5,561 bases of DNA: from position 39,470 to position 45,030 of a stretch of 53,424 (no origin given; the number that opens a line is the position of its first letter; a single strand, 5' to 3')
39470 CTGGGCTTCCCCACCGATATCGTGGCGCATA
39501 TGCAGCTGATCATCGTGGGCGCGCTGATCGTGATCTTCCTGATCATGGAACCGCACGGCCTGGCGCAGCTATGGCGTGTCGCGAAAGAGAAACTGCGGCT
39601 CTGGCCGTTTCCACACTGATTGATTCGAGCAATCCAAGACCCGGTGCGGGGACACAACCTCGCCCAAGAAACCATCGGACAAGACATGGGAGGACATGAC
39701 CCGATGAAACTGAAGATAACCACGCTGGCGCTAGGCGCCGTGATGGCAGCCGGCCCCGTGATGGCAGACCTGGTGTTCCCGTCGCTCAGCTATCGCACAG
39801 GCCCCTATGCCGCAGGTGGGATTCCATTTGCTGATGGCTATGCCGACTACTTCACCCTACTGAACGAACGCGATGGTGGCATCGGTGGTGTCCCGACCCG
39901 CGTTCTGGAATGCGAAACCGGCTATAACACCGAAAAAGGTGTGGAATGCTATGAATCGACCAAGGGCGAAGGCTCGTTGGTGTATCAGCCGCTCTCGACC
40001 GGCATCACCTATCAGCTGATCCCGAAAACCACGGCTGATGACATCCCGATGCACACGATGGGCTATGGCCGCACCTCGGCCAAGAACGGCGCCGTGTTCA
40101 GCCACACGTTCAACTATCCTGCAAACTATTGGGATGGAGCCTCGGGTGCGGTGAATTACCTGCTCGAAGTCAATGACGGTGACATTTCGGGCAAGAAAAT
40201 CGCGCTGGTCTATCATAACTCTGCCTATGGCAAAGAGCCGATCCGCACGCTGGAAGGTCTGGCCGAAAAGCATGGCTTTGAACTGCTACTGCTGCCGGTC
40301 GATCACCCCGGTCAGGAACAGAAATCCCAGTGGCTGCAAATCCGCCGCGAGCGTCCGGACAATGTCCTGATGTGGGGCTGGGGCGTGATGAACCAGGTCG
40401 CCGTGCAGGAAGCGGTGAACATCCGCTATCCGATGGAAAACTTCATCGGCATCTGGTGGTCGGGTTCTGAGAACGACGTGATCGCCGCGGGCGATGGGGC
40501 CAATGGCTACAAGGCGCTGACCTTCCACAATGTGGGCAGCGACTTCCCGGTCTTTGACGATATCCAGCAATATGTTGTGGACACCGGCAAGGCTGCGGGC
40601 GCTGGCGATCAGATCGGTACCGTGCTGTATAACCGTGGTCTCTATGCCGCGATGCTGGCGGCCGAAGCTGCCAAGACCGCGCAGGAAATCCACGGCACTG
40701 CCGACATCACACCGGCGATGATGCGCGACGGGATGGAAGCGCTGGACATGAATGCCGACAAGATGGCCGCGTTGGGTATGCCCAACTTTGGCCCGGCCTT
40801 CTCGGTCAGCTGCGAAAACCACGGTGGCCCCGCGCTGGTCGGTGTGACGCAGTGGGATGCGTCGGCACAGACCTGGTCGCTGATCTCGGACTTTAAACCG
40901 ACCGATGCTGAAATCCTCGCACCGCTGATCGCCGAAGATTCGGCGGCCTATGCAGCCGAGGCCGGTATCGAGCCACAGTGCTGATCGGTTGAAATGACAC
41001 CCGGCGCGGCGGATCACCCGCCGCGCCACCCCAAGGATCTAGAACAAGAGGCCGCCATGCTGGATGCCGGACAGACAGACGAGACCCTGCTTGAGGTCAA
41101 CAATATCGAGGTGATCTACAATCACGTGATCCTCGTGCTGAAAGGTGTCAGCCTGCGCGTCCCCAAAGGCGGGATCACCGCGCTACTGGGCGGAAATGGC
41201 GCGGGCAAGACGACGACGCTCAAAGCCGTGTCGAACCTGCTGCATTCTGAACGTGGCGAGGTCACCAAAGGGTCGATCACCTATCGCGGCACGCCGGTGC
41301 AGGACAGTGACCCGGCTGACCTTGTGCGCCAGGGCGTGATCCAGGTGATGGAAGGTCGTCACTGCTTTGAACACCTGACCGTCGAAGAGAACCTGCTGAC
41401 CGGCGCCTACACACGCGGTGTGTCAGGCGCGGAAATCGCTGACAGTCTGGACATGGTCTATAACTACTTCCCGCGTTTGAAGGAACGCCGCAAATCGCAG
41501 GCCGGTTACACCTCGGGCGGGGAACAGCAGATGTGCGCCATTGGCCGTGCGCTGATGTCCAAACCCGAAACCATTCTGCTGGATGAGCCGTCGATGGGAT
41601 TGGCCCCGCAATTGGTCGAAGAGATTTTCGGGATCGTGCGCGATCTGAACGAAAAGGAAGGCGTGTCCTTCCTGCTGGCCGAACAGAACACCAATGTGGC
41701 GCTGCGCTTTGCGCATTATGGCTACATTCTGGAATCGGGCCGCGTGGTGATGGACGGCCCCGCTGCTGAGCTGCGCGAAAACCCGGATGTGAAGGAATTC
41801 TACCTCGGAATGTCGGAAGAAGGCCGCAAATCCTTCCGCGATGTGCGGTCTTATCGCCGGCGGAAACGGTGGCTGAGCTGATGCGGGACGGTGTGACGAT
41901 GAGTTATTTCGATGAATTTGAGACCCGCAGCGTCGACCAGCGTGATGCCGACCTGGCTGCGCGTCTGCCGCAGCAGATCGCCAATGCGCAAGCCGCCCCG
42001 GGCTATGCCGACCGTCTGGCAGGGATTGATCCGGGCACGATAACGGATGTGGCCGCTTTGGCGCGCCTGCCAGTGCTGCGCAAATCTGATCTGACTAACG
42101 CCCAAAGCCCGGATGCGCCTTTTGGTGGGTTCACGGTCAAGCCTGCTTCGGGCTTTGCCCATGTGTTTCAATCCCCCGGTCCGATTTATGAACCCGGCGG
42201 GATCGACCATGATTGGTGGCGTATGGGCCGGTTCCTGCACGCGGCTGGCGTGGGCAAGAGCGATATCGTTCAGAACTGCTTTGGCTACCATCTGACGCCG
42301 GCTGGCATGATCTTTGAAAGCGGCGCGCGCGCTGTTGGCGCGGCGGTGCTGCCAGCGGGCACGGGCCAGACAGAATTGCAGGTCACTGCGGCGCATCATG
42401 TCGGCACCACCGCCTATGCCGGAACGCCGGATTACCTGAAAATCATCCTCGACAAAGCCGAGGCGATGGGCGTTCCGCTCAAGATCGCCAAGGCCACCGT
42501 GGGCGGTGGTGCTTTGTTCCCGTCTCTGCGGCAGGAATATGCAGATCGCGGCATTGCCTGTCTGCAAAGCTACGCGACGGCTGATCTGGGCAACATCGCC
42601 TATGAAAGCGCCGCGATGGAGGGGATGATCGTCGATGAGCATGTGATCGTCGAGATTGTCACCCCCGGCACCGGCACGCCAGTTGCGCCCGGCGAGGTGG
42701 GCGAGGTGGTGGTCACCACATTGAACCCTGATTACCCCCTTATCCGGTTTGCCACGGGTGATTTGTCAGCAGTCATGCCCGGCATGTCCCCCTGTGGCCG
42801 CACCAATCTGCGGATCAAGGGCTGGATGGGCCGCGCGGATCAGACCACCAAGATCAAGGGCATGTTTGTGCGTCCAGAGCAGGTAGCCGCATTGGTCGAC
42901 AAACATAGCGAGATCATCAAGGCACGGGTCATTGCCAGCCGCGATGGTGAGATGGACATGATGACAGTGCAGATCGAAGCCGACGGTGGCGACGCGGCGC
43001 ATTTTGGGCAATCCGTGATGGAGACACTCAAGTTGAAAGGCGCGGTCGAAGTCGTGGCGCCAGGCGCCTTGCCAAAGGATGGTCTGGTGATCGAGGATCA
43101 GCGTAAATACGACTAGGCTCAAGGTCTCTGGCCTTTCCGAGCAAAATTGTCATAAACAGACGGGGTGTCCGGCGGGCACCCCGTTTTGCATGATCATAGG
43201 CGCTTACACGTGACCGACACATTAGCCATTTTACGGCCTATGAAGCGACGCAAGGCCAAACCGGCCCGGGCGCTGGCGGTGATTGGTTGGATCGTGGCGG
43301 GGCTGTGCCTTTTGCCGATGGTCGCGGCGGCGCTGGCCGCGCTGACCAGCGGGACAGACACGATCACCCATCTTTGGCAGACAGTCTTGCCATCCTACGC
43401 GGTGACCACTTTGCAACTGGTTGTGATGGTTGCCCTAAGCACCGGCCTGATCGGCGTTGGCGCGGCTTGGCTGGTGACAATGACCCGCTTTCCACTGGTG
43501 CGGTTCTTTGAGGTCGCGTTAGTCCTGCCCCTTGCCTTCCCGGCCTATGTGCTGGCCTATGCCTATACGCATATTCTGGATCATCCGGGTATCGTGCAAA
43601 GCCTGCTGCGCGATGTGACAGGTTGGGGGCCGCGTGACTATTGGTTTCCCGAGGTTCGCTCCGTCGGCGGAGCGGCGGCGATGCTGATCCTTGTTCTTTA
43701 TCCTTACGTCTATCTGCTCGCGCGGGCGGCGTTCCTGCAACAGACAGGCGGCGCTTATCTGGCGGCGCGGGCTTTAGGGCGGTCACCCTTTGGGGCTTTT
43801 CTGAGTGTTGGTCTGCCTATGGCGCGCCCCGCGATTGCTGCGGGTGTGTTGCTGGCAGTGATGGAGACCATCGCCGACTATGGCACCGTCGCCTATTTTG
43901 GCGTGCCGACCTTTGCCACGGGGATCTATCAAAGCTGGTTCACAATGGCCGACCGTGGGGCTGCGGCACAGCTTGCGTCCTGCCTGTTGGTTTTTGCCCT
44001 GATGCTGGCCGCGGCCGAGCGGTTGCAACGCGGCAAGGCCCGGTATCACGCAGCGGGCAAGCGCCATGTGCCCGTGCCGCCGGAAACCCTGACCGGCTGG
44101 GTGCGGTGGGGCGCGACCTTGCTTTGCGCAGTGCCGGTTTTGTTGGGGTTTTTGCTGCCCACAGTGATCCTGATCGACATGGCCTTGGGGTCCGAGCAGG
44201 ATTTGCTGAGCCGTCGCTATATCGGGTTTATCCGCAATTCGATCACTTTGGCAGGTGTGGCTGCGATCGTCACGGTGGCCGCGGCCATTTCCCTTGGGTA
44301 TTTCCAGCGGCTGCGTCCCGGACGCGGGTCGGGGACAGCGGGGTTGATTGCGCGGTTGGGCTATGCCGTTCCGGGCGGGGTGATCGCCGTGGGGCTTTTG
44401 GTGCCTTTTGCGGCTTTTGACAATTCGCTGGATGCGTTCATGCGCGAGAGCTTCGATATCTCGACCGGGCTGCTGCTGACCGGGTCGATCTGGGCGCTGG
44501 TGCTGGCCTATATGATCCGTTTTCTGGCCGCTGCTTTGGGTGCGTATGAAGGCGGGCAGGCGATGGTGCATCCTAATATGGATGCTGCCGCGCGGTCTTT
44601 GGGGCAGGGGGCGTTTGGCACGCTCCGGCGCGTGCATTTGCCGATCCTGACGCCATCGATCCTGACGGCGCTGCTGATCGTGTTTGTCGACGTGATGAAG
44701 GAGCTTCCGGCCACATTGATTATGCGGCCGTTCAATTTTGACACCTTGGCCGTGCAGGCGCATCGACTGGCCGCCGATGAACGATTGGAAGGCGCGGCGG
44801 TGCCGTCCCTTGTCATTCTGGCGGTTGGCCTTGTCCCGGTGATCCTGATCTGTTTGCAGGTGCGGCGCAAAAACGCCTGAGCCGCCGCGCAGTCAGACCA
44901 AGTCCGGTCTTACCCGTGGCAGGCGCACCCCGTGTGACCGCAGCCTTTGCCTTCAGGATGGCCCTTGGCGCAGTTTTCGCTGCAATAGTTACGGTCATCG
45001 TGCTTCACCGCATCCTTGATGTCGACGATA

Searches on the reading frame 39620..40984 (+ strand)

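Call 68: search_protein_families(library=pfam, proteins=[window:39620-40984:+], max_evalue=0.00001)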
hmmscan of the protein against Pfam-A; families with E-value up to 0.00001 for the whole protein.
window:39620-40984:+ (454 aa): 1 family
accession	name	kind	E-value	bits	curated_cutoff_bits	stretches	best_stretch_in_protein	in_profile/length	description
PF13458.12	Peripla_BP_6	-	9e-34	118.1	31.7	1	56-413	7-339/343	Periplasmic binding protein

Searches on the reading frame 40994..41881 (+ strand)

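Call 68: search_protein_families(library=pfam, proteins=[window:40994-41881:+], max_evalue=0.00001)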
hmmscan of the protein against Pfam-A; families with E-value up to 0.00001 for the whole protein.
window:40994-41881:+ (295 aa): 2 families
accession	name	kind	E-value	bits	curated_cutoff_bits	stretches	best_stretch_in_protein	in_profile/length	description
PF00005.33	ABC_tran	-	1.9e-25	90.5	25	1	49-200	1-136/137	ABC transporter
PF13304.12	AAA_21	-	4.1e-11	43.9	27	0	153-227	221-294/304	AAA domain, putative AbiEii toxin, Type IV TA system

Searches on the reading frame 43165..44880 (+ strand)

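Call 68: search_protein_families(library=pfam, proteins=[window:43165-44880:+], max_evalue=0.00001)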
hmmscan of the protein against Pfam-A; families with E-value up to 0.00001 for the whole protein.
window:43165-44880:+ (571 aa): 1 family
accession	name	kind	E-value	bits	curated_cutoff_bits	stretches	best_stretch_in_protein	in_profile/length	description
PF00528.27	BPD_transp_1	-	2.5e-09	37.6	26.4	1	95-283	3-173/184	Binding-protein-dependent transport system inner membrane component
